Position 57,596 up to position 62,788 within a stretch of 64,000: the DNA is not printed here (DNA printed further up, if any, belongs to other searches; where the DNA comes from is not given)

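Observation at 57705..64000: Tandem pair of giant PglX/type IIG-like adenine methyltransferase paralogues with no visible partner or mobility genes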

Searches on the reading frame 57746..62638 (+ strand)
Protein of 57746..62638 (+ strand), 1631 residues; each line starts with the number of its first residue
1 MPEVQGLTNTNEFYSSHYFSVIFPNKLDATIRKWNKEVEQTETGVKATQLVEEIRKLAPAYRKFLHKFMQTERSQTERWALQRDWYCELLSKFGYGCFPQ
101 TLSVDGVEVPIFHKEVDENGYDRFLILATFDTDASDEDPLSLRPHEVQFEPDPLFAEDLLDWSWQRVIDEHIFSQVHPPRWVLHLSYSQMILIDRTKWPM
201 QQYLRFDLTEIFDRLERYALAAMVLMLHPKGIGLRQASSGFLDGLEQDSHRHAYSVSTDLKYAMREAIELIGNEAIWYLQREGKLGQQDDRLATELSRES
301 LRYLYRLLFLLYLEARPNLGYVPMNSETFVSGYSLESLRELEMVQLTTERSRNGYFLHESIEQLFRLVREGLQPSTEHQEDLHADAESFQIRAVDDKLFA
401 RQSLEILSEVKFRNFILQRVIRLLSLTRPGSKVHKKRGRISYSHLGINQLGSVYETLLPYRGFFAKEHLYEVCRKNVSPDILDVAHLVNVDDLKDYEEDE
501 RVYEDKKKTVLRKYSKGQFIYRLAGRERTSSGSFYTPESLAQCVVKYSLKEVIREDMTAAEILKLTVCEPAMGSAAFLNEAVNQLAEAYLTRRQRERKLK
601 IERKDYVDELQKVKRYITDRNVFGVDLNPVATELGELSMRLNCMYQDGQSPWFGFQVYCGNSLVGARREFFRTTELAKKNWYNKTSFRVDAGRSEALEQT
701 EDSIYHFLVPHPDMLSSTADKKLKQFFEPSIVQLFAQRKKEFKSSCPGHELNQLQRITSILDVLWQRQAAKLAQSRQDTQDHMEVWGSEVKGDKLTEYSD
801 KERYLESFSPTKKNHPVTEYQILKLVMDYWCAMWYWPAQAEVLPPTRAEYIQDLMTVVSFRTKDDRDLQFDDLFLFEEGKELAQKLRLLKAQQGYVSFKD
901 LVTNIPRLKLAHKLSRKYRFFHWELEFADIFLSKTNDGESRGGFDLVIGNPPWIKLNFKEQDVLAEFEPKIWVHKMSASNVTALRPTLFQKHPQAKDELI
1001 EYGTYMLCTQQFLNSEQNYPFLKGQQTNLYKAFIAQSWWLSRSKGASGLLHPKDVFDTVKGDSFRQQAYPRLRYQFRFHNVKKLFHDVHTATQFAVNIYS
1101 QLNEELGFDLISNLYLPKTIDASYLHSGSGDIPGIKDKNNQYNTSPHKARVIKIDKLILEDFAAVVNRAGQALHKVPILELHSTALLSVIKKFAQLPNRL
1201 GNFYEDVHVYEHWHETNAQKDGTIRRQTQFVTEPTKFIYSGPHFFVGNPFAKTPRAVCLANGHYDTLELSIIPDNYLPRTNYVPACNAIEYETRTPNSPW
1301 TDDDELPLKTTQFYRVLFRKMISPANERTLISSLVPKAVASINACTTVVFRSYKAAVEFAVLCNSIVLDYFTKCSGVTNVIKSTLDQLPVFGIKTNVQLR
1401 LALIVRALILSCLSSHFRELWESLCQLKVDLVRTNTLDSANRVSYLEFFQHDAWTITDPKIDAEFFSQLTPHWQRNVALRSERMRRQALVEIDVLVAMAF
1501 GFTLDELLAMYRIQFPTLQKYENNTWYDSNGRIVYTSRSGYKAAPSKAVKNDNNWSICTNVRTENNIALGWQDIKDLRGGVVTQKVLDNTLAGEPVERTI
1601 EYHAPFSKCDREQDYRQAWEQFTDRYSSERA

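Call 9: search_protein_families(library=pfam, proteins=[window:57746-62638:+], max_evalue=0.1)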
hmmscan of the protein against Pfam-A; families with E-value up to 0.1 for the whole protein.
window:57746-62638:+ (1631 aa): 3 families
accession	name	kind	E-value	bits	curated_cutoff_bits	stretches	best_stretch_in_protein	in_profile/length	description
PF07669.17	Eco57I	-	1.6e-14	54.8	25.3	1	621-961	2-92/171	Eco57I restriction-modification methylase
PF02384.22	N6_Mtase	-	7e-06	26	20.4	1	519-641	13-99/311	N-6 DNA Methylase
PF20473.4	MmeI_Mtase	-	0.04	13.5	27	0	560-641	16-84/259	MmeI, DNA-methyltransferase domain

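Call 10: search_protein_families(library=padloc, proteins=[window:57746-62638:+], max_evalue=0.1)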
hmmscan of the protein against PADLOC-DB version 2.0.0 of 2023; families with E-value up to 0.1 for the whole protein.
window:57746-62638:+ (1631 aa): 27 families (the best 25 are shown)
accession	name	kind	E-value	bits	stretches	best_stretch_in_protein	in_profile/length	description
PDLC03614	REase_MTase_IIG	-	8.4e-248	823.7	1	178-1630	178-1581/1584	Type IIG restriction enzyme-methyltransferase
PDLC03611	REase_MTase_IIG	-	3.4e-184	612.7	2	170-1426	152-1406/1532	Type IIG restriction enzyme-methyltransferase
PDLC02643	DrmMI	-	1.3e-43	147.1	3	516-668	541-721/1347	DrmMI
PDLC03613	REase_MTase_IIG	-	1.3e-35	120.4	3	298-681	269-628/1250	Type IIG restriction enzyme-methyltransferase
PDLC02638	DrmMI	-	1.1e-34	117.7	3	520-669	543-722/935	DrmMI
PDLC03622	REase_MTase_IIG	-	7.7e-25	84.5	4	908-1004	799-887/1524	Type IIG restriction enzyme-methyltransferase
PDLC02639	DrmMI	-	2e-19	67.4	1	530-669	249-390/803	DrmMI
PDLC02644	DrmMI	-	5.2e-17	59.1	2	513-668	48-231/988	DrmMI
PDLC03618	REase_MTase_IIG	-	2.8e-15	52.7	1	514-669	533-716/1429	Type IIG restriction enzyme-methyltransferase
PDLC02645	DrmMI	-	7.8e-14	48.8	1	514-687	533-733/772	DrmMI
PDLC03604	REase_MTase_IIG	-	4.3e-13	46.2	2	517-644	343-473/1011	Type IIG restriction enzyme-methyltransferase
PDLC03609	REase_MTase_IIG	-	5.1e-12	42.4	2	560-665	432-533/1066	Type IIG restriction enzyme-methyltransferase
PDLC03629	REase_MTase_IIG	-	7.7e-11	38.5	1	554-666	425-536/1182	Type IIG restriction enzyme-methyltransferase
PDLC03620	REase_MTase_IIG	-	1.1e-09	34.5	2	940-1064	851-980/1378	Type IIG restriction enzyme-methyltransferase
PDLC03348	MTase_II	-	9.9e-09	32.2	2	526-669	215-338/727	Type II methyltransferase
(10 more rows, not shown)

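Call 11: search_protein_families(library=ncbifam, proteins=[window:57746-62638:+], max_evalue=0.1)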
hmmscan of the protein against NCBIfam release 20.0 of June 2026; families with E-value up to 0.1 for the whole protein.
window:57746-62638:+ (1631 aa): 2 families
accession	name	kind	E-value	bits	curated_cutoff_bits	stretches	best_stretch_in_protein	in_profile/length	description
TIGR02987.1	met_A_Alw26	exception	5.7e-11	41.8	353.5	1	1309-1414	364-477/523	Alw26I/Eco31I/Esp3I family type II restriction adenine-specific DNA-methyltransferase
NF047738.1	antiphage_MADS2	equivalog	6.8e-05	21.3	720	1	530-641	309-407/654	methylation-associated defense system DNA methyltransferase MAD2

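Call 12: find_encoding_contigs(protein=window:57746-62638:+, flank=10000, max_places=6)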
Protein window:57746-62638:+ (1631 aa): no gene with exactly this product is on record in the collection.

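Call 13: find_related_loci(query=window:57746-62638:+, collection=genome_contigs, flank=10000)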
Query window:57746-62638:+ (1631 aa) in genome_contigs; peptide patterns used: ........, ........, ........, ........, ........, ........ (x = any residue, [..] = any of these).
74 stretches matched a pattern; 1 encode a relative of the query (tblastn E <= 1e-3); 1 distinct loci.
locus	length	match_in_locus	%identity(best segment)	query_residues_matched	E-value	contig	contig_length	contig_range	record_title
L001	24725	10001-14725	37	3-1626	0e+0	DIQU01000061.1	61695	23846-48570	MAG TPA_asm: Firmicutes bacterium UBA5454 UBA5454_contig_769, whole genome shotgun sequence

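Call 14: find_homologous_proteins(query=window:57746-62638:+, max_evalue=1e-10)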
Query window:57746-62638:+ (1631 aa): 4405 proteins with E <= 1e-10 among 8000 candidates; the best 120 are listed.
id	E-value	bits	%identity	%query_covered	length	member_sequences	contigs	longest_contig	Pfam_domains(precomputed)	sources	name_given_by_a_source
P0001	0.0e+0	3337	88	100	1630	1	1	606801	PF02384.23,PF07669.18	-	-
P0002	0.0e+0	3222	85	100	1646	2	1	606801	PF07669.18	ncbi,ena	-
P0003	0.0e+0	3117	88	94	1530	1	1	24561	PF02384.23,PF07669.18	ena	-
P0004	0.0e+0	2840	87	86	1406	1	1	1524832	PF02384.23,PF07669.18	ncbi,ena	-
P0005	0.0e+0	2635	87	80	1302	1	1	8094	PF02384.23,PF07669.18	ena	-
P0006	0.0e+0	2471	91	72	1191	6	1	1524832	PF02384.23,PF07669.18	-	-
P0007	0.0e+0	2346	89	70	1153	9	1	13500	PF02384.23,PF07669.18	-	-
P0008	0.0e+0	2295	87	70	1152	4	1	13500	PF07669.18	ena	-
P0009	0.0e+0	1985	54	100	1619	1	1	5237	PF07669.18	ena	-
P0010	0.0e+0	1664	52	88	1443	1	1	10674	PF07669.18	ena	-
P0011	0.0e+0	1559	45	100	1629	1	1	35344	PF02384.23,PF07669.18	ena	-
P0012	0.0e+0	1552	45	99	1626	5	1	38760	PF02384.23,PF07669.18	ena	-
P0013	0.0e+0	1551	45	100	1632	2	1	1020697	PF07669.18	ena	-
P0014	0.0e+0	1551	45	100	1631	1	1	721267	PF02384.23,PF07669.18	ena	-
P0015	0.0e+0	1548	45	99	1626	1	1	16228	PF07669.18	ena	-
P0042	0.0e+0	1528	45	99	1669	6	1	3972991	PF02384.23,PF07669.18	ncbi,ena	-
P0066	0.0e+0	1516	45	100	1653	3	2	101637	PF02384.23,PF07669.18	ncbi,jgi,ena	-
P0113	0.0e+0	1503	44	99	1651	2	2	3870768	PF02384.23,PF07669.18,PF20473.5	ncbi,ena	-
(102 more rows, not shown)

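Call 15: find_encoding_contigs(protein=P0002, flank=10000, max_places=4)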
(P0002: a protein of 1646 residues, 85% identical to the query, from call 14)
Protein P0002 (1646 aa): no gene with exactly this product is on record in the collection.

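Call 16: find_encoding_contigs(protein=P0001, flank=10000, max_places=4)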
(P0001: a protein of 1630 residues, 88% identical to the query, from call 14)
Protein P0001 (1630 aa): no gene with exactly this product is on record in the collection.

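Call 17: find_encoding_contigs(protein=P0004, flank=10000, max_places=4)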
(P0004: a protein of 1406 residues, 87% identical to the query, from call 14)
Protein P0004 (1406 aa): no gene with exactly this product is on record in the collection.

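Call 18: find_encoding_contigs(protein=P0003, flank=10000, max_places=4)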
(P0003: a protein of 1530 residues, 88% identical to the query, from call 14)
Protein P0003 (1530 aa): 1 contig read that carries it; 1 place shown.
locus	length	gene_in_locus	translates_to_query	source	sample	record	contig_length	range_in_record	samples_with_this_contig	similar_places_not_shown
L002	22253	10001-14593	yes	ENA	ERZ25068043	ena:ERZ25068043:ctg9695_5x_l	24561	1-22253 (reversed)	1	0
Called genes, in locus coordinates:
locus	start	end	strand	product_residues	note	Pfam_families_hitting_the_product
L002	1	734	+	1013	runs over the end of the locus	?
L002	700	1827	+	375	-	-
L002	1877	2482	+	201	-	-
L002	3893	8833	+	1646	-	PF07669:Eco57I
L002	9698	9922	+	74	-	-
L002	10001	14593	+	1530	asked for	PF02384:N6_Mtase (faint), PF07669:Eco57I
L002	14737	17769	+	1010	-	PF02384:N6_Mtase (faint), PF07669:Eco57I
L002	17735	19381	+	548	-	-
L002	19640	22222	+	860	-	-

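Call 23: list_cluster_members(proteins=[P0001, P0002, P0004, P0006, P0007, P0008, P0009, P0042, P0066, P0113])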
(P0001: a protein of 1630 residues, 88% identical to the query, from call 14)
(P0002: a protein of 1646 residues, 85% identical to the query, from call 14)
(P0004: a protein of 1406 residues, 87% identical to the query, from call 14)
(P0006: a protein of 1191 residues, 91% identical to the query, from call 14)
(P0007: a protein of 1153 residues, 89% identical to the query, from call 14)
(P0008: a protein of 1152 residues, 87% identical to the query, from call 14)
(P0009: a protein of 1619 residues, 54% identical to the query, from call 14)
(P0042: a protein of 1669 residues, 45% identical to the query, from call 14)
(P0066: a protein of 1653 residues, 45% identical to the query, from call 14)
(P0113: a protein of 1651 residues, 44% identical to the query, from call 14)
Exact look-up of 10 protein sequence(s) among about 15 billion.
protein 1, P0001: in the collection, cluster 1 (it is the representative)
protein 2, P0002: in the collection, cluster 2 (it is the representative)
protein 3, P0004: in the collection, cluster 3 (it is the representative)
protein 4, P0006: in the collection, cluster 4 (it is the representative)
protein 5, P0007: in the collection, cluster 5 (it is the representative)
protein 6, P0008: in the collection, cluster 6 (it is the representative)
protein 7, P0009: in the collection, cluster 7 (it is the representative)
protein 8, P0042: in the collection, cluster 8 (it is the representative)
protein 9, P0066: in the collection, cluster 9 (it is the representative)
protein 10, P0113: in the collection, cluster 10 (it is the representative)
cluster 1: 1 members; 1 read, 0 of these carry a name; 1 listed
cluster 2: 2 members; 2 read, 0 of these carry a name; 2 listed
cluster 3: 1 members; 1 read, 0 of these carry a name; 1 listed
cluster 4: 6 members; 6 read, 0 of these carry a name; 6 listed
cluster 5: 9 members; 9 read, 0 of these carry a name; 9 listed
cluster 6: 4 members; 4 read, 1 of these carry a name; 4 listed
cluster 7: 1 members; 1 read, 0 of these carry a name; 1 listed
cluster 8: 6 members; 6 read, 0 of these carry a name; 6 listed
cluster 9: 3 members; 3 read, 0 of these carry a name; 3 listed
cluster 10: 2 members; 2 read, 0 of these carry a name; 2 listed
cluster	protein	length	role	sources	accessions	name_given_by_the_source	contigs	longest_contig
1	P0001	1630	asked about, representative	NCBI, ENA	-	-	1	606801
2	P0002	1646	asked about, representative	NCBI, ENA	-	-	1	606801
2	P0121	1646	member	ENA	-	-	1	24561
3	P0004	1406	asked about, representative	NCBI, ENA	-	-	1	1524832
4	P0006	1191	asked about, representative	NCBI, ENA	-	-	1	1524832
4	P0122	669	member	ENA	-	-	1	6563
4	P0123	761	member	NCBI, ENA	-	-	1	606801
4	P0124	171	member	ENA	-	-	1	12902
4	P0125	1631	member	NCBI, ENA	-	-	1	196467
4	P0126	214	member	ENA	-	-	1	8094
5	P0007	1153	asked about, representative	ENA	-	-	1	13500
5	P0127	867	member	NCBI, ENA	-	-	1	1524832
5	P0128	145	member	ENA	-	-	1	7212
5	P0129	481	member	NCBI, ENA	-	-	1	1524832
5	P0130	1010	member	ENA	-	-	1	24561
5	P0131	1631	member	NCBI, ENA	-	-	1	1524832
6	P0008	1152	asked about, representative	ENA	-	-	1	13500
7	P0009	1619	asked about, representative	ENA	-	-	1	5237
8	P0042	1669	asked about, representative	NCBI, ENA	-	-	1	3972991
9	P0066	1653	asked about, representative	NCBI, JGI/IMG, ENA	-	-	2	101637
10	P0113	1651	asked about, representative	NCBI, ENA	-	-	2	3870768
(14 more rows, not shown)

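Call 30: search_solved_structures(query=A1, max_evalue=1, show_alignments=0)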
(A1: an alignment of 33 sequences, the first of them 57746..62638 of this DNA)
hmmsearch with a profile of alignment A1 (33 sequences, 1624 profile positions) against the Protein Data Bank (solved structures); distinct sequences matched with E-value up to 1: 0.
